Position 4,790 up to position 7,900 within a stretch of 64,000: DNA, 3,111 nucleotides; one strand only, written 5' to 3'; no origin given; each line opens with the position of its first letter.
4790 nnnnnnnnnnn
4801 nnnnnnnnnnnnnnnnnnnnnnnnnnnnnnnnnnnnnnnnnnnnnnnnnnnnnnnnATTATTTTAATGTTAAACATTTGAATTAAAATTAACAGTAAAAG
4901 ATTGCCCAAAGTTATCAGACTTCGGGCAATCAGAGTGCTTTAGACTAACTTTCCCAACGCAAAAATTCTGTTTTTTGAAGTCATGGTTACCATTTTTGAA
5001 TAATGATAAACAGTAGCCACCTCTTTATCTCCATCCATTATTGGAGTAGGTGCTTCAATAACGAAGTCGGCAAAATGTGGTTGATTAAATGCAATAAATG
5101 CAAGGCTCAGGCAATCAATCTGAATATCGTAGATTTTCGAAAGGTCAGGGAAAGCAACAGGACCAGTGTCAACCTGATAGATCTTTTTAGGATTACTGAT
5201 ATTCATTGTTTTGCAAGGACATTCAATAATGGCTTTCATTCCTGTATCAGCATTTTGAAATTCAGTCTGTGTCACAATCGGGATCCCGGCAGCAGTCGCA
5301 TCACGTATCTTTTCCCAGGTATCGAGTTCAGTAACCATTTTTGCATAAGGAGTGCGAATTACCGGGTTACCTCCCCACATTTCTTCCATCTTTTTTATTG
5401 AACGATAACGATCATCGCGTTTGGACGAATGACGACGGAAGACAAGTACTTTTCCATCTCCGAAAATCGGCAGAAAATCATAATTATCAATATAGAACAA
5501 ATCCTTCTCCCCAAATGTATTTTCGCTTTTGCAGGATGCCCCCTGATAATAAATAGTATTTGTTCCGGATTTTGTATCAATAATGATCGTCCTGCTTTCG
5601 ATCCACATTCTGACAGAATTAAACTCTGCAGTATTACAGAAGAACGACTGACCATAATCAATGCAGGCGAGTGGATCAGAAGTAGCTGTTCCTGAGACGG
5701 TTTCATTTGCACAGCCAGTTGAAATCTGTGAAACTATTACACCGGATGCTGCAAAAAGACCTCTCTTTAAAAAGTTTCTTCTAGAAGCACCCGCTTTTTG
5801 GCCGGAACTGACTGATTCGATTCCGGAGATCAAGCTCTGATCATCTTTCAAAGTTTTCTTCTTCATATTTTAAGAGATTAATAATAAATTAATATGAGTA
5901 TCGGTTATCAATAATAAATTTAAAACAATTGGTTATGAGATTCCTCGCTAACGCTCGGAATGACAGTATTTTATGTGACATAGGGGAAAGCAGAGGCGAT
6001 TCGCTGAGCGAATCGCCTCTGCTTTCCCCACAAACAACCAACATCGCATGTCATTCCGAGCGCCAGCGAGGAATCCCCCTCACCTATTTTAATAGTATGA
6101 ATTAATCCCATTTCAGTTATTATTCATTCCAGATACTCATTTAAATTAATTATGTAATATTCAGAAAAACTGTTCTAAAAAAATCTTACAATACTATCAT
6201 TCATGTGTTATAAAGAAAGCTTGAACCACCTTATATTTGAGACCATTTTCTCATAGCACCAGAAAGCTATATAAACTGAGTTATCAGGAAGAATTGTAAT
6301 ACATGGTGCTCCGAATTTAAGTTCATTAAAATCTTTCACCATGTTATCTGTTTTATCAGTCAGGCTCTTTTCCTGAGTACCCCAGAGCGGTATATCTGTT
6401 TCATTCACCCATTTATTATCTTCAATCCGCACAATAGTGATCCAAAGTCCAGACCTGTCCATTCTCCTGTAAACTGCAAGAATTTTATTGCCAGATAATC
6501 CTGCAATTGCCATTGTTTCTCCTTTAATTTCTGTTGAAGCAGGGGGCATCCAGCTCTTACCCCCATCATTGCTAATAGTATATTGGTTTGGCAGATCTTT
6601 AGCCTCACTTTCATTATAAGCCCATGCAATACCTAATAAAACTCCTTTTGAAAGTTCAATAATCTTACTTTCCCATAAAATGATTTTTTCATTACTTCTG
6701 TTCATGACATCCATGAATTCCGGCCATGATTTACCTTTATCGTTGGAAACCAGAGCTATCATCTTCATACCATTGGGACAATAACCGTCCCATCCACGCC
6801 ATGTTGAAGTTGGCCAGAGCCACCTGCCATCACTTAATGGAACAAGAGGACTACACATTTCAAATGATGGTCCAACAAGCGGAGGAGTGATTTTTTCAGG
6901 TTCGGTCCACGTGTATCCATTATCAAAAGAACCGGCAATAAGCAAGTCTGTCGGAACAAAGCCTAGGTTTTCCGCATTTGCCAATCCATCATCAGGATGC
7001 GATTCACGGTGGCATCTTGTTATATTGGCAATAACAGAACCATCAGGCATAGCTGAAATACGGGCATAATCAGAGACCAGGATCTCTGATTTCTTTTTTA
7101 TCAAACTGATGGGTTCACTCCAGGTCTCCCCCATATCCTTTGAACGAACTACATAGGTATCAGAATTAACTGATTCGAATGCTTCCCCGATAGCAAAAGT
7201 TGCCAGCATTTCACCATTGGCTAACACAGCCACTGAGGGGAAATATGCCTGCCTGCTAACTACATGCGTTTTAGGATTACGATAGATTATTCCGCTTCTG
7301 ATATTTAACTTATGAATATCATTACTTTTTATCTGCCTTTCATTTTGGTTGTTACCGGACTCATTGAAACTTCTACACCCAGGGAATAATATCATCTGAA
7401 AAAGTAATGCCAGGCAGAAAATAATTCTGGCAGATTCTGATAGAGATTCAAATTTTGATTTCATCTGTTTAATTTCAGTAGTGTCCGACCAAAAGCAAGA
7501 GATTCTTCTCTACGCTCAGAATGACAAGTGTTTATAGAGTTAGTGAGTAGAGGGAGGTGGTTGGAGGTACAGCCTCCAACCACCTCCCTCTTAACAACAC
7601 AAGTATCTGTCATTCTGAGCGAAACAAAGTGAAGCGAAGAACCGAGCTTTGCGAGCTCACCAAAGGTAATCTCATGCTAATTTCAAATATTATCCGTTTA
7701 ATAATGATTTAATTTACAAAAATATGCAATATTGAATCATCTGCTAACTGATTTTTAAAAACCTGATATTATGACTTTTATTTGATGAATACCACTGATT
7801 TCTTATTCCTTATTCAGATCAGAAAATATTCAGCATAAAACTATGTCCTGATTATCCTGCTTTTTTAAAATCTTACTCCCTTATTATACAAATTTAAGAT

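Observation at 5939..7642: Two homologous nested-palindrome elements bracket a single sialidase-fold gene, with unrelated but perfect inner stems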

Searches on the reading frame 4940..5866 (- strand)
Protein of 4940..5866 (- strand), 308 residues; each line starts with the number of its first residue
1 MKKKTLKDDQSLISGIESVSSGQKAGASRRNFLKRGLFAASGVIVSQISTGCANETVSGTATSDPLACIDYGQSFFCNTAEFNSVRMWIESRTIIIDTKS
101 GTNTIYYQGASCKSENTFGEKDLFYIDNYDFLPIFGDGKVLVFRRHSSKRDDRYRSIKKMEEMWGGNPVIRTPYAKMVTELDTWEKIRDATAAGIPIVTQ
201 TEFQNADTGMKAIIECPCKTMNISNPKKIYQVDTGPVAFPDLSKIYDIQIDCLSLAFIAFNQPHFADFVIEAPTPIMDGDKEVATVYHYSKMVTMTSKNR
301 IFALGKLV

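Call 10: search_protein_families(library=pfam, proteins=[window:4940-5866:-])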
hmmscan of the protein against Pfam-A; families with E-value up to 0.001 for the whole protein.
window:4940-5866:- (308 aa): 0 families

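Call 55: find_encoding_contigs(protein=window:4940-5866:-, flank=4000, max_places=8)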
Protein window:4940-5866:- (308 aa): 6 contigs read that carry it; 6 places shown.
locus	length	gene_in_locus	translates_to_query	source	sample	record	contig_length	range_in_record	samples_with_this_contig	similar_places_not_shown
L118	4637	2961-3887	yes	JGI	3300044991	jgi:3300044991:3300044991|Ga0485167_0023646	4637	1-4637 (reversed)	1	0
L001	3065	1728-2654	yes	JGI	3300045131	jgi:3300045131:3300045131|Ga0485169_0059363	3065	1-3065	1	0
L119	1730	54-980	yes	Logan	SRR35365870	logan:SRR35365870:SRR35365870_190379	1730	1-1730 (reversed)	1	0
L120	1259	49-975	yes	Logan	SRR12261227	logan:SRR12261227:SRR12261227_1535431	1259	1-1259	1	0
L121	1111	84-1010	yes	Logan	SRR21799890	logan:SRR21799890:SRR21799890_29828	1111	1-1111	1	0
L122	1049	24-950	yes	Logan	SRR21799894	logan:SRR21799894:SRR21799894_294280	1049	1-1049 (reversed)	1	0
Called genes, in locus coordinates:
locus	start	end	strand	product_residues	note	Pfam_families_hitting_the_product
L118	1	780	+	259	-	?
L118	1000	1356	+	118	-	PF13560:HTH_31, PF01381:HTH_3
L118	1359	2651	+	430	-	PF13657:Couple_hipA, PF07804:HipA_C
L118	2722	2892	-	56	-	-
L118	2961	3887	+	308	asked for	-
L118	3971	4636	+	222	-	?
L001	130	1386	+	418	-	PF02012:BNR (faint), PF13088:BNR_2 (weak)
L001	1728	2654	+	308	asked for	-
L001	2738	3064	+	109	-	?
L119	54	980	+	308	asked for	-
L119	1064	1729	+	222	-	?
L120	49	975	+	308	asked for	-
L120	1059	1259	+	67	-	?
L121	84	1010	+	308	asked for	-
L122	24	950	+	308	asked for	-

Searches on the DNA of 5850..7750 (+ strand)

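Call 6: search_rna_families(source=window, start=5850, end=7750, threshold=evalue, max_evalue=10)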
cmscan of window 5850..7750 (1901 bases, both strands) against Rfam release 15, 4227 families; matches with E-value up to 10: 27.
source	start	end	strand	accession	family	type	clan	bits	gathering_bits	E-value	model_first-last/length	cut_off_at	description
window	7550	7591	+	RF03778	mir-483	Gene; miRNA;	-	28.1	60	0.017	1-75/75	no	mir-483 microRNA precursor family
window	7549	7590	-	RF03778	mir-483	Gene; miRNA;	-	27.3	60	0.025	1-75/75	no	mir-483 microRNA precursor family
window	5982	6031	-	RF00879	mir-615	Gene; miRNA;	-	25.5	90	0.22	1-85/85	no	mir-615 microRNA precursor family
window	7549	7592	-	RF03431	mir-4657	Gene; miRNA;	-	23.8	73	0.05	1-53/53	no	mir-4657 microRNA precursor family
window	7543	7597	+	RF03924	mir-1228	Gene; miRNA;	-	22.7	88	0.87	1-73/73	no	mir-1228 microRNA precursor family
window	5971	6042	-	RF00719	mir-326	Gene; miRNA;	-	22.5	66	0.24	1-95/95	no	mir-326 microRNA precursor family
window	7550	7590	+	RF00707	mir-197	Gene; miRNA;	-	22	74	1.1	1-75/75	no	mir-197 microRNA precursor family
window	7550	7590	-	RF00707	mir-197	Gene; miRNA;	-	21.6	74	1.4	1-75/75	no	mir-197 microRNA precursor family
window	7537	7599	+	RF03831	mir-627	Gene; miRNA;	-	21.1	86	0.19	1-87/87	no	mir-627 microRNA precursor family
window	7548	7592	-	RF00942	mir-1224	Gene; miRNA;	-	20.4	105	1.7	1-86/86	no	mir-1224 microRNA precursor family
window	5981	6032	+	RF04164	MIR1507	Gene; miRNA;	-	20.2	73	0.22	1-107/107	no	MIR1507 microRNA precursor family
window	7553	7626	+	RF01094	RF_site6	Cis-reg; frameshift_element;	-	20.1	90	5.8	13-83/118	no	Polymerase ribosomal frameshift site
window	5987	6055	-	RF02569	IhtA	Gene; sRNA;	-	19.7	76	1.2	1-107/107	no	IhtA sRNA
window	7544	7598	+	RF04118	MIR9481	Gene; miRNA;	-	18.9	130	1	1-135/135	no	MIR9481 microRNA precursor family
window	7548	7593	-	RF03831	mir-627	Gene; miRNA;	-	18.7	86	1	1-87/87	no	mir-627 microRNA precursor family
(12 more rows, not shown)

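Call 80: search_dna_similar(query=window:7476-7706:+, collection=plasmids, mode=distant, max_rows=10)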
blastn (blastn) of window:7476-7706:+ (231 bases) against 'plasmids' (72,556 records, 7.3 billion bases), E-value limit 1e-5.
No match.

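Call 81: search_dna_similar(query=window:7476-7706:+, collection=phages, mode=distant, max_rows=10)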
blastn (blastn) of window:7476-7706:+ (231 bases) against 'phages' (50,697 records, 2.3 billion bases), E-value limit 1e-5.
No match.
